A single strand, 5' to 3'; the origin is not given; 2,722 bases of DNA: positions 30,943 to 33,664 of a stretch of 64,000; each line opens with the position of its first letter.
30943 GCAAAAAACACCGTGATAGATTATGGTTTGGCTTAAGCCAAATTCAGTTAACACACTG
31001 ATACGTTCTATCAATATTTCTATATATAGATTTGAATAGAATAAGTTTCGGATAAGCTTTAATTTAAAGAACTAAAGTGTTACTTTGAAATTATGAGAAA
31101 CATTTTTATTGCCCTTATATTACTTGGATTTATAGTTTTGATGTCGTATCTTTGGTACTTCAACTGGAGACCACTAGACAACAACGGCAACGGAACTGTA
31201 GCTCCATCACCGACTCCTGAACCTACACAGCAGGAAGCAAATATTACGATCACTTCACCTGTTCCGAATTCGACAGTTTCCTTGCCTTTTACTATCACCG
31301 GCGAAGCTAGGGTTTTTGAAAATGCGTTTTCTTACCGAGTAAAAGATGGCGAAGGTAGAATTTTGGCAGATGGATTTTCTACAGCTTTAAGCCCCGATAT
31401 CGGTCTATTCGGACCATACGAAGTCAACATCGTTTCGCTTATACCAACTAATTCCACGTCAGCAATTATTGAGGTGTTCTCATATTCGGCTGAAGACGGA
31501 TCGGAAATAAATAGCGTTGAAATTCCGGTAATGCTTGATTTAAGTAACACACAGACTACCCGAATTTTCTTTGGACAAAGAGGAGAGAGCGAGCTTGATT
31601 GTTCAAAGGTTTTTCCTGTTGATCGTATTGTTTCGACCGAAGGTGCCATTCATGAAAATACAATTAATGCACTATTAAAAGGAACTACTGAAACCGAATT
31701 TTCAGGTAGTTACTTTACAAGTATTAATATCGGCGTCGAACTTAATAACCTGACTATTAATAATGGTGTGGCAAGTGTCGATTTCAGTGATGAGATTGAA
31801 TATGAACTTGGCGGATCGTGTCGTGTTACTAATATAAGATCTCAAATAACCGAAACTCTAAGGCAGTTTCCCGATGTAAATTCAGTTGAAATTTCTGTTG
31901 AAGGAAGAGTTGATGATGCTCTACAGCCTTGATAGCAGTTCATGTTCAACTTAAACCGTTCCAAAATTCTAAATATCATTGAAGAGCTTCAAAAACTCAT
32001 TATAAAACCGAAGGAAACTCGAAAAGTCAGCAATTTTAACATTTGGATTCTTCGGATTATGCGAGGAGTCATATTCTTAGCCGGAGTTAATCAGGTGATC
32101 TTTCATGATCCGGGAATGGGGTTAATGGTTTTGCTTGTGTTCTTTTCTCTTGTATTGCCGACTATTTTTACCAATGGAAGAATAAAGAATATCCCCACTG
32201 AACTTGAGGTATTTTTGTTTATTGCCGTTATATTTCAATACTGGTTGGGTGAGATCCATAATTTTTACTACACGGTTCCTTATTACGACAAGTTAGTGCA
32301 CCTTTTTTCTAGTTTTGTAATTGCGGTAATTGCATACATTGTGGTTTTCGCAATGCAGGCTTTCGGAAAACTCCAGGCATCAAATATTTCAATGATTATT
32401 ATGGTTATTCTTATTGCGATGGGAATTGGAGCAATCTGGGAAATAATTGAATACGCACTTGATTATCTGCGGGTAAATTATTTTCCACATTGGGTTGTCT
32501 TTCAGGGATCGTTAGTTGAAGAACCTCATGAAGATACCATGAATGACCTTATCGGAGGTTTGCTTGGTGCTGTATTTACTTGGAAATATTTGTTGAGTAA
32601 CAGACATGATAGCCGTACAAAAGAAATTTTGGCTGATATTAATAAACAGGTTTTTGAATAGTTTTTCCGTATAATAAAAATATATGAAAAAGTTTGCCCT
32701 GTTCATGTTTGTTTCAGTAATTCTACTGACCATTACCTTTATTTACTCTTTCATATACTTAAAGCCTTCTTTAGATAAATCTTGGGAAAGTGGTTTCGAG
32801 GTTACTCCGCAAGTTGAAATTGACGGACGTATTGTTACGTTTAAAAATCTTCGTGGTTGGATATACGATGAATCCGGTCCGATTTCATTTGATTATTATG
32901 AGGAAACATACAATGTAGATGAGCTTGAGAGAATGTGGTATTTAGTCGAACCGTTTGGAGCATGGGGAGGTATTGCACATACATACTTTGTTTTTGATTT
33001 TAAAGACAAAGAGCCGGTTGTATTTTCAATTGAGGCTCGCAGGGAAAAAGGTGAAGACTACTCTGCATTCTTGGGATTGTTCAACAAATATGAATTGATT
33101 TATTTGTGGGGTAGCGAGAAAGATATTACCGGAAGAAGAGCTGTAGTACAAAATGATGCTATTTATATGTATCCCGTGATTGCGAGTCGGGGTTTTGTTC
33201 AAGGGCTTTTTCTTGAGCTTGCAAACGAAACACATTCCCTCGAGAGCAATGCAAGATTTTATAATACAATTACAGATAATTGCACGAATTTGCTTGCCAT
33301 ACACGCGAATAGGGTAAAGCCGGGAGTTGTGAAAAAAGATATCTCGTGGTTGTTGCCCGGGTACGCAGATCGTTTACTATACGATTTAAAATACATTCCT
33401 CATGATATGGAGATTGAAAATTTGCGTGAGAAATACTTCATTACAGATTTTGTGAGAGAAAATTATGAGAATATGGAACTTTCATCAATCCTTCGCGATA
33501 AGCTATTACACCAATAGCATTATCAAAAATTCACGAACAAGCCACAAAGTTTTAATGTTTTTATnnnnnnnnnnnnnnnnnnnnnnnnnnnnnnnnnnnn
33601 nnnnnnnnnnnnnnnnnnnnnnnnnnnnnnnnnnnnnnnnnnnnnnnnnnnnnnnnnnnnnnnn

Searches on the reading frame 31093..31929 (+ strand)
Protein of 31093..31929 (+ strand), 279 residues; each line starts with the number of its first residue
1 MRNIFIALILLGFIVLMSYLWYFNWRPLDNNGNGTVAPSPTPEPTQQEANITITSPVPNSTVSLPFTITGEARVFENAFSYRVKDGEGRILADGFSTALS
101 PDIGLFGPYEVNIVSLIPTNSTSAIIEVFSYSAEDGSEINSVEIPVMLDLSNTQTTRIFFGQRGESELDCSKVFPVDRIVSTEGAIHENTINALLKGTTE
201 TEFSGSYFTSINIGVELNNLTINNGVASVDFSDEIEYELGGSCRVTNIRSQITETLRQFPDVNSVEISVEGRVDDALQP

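Call 41: search_protein_families(library=pfam, proteins=[window:31093-31929:+], max_evalue=0.001)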
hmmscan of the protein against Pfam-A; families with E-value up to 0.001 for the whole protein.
window:31093-31929:+ (279 aa): 2 families
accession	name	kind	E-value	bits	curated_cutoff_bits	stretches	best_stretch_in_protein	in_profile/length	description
PF10648.15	Gmad2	-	6.3e-20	71.7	25.7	1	50-137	1-86/86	Immunoglobulin-like domain of bacterial spore germination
PF10646.14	Germane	-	6.6e-17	62.6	23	1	178-272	20-114/117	Sporulation and spore germination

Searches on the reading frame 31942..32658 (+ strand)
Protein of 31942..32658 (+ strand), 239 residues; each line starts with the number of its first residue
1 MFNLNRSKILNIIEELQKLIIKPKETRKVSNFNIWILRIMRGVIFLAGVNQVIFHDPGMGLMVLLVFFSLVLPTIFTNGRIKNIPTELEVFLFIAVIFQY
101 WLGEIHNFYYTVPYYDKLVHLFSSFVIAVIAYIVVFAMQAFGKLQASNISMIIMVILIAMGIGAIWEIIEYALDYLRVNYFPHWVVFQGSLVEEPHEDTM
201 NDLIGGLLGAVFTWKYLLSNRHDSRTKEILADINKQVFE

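Call 41: search_protein_families(library=pfam, proteins=[window:31942-32658:+], max_evalue=0.001)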
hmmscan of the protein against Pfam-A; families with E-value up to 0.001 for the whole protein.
window:31942-32658:+ (239 aa): 1 family
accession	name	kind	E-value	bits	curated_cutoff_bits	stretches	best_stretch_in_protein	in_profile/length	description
PF09997.14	DUF2238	-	9.4e-07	29.2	26.4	1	91-173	37-111/140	Predicted membrane protein (DUF2238)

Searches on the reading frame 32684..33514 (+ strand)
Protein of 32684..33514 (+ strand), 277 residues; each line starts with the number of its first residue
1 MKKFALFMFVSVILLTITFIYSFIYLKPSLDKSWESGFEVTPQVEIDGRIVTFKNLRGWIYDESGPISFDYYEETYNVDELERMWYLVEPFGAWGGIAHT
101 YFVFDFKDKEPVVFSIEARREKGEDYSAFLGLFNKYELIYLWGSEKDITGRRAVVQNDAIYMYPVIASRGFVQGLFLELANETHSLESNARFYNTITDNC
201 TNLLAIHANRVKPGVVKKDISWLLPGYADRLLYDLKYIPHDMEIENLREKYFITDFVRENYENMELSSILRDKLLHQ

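Call 41: search_protein_families(library=pfam, proteins=[window:32684-33514:+], max_evalue=0.001)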
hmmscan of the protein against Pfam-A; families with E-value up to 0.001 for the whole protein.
window:32684-33514:+ (277 aa): 1 family
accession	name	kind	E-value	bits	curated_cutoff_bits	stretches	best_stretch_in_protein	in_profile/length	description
PF13387.12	Lnb_N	-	1.7e-25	90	22.2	1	70-215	3-155/175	Lnb N-terminal periplasmic domain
